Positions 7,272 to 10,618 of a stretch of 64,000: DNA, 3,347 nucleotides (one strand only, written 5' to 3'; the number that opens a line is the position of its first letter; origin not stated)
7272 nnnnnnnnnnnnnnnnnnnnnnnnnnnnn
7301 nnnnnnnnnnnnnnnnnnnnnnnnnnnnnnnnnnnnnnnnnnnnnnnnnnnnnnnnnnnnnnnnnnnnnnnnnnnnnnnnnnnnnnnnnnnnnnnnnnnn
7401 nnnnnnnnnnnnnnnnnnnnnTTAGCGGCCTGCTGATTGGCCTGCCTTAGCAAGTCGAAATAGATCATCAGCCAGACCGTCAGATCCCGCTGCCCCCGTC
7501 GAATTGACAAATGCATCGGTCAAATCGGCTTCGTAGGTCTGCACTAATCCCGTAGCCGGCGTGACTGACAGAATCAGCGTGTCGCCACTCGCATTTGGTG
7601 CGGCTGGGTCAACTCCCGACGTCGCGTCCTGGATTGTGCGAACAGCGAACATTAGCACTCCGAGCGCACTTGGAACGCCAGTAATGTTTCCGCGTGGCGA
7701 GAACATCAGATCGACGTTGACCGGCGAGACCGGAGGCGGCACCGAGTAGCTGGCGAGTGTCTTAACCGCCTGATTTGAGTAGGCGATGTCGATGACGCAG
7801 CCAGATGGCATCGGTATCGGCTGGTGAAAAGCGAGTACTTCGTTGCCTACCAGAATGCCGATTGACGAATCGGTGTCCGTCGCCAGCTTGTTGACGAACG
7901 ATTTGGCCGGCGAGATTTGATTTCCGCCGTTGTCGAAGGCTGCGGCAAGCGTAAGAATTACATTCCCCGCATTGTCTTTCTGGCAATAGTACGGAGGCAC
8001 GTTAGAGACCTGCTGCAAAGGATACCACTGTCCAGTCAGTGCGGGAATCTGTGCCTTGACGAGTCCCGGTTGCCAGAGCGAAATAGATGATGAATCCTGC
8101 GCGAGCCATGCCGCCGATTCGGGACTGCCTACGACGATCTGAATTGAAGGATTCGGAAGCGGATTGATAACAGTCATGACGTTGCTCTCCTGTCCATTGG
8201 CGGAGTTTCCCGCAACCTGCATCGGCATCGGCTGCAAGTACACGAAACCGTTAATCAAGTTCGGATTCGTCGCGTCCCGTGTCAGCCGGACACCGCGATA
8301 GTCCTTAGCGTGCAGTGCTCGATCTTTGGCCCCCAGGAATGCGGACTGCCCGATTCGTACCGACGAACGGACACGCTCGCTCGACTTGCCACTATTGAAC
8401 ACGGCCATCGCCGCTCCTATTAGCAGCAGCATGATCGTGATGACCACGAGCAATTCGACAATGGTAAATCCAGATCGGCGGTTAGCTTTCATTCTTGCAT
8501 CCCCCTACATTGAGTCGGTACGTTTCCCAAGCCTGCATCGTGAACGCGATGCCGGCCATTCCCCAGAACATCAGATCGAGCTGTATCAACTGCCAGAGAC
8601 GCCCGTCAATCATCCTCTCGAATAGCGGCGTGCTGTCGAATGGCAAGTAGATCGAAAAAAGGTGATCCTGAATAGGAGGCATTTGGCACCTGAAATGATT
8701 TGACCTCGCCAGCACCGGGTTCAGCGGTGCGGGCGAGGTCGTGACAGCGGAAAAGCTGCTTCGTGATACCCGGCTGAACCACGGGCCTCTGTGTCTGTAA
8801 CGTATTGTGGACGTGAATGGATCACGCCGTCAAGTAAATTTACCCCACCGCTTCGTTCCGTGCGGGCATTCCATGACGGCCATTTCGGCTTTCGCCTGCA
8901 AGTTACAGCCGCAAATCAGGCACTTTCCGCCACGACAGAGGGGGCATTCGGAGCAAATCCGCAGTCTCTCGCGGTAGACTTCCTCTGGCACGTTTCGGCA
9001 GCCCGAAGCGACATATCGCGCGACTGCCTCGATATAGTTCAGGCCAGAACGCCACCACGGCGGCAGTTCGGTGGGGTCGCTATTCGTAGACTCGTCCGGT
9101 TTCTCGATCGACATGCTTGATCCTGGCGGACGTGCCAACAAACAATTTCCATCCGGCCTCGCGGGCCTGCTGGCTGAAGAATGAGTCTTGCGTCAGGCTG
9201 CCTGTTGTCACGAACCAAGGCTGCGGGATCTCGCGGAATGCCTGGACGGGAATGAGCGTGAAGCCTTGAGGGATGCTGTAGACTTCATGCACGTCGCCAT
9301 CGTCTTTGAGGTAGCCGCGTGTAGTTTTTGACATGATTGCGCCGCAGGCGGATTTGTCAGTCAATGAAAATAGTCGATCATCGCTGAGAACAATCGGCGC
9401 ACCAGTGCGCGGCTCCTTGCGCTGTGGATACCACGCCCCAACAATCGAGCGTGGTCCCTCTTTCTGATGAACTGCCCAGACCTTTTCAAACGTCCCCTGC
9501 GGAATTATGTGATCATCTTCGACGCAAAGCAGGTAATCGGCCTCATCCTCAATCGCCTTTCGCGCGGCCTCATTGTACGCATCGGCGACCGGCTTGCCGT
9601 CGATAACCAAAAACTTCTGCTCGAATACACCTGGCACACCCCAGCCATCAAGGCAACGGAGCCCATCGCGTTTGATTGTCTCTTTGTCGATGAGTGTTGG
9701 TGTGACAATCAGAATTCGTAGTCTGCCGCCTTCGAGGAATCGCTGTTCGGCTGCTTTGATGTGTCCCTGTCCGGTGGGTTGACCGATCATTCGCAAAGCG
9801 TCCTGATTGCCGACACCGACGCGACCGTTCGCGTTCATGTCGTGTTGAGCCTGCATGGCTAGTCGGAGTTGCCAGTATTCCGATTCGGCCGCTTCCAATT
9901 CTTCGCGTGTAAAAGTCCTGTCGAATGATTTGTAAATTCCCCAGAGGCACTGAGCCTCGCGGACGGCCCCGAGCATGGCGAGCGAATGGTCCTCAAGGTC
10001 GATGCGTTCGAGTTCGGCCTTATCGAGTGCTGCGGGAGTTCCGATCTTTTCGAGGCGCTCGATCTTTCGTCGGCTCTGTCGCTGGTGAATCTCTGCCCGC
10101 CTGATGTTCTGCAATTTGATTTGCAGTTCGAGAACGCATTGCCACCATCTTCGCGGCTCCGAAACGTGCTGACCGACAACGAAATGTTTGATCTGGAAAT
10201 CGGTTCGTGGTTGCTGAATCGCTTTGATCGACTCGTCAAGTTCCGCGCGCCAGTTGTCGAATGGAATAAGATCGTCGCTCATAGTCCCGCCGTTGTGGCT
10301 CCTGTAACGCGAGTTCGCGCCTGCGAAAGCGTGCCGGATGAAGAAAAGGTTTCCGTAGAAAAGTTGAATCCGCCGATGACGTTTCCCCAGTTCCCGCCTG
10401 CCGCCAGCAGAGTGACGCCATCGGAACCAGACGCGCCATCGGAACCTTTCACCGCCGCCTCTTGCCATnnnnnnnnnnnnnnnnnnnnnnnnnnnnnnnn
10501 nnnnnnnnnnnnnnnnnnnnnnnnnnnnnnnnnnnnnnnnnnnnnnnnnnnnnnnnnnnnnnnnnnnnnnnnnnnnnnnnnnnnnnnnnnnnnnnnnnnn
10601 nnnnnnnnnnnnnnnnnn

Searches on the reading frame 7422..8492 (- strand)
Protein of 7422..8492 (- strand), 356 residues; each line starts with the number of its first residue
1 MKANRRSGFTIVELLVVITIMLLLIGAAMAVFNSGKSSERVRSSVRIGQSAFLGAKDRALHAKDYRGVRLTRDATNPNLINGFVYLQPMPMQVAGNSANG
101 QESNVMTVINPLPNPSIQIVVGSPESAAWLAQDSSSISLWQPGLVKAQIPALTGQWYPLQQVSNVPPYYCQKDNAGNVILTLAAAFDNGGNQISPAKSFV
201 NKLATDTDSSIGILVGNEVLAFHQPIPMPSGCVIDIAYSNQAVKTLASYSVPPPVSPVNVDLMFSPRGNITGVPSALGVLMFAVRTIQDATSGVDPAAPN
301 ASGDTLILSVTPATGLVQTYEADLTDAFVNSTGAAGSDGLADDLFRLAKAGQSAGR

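Call 67: search_protein_families(library=pfam, proteins=[window:7422-8492:-], max_evalue=0.001)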
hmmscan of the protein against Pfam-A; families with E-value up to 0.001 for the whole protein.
window:7422-8492:- (356 aa): 1 family
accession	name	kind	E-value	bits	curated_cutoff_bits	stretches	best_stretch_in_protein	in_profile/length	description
PF07963.17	N_methyl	-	1.9e-06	27.7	21.2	1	4-29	2-27/27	Prokaryotic N-terminal methylation motif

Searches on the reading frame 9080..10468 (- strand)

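Call 67: search_protein_families(library=pfam, proteins=[window:9080-10468:-], max_evalue=0.001)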
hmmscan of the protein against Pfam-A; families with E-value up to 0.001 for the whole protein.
window:9080-10468:- (462 aa): 1 family
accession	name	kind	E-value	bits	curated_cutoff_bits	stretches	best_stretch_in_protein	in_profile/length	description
PF00535.33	Glycos_transf_2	-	0.0009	19.6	23.3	0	295-355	67-124/168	Glycosyl transferase family 2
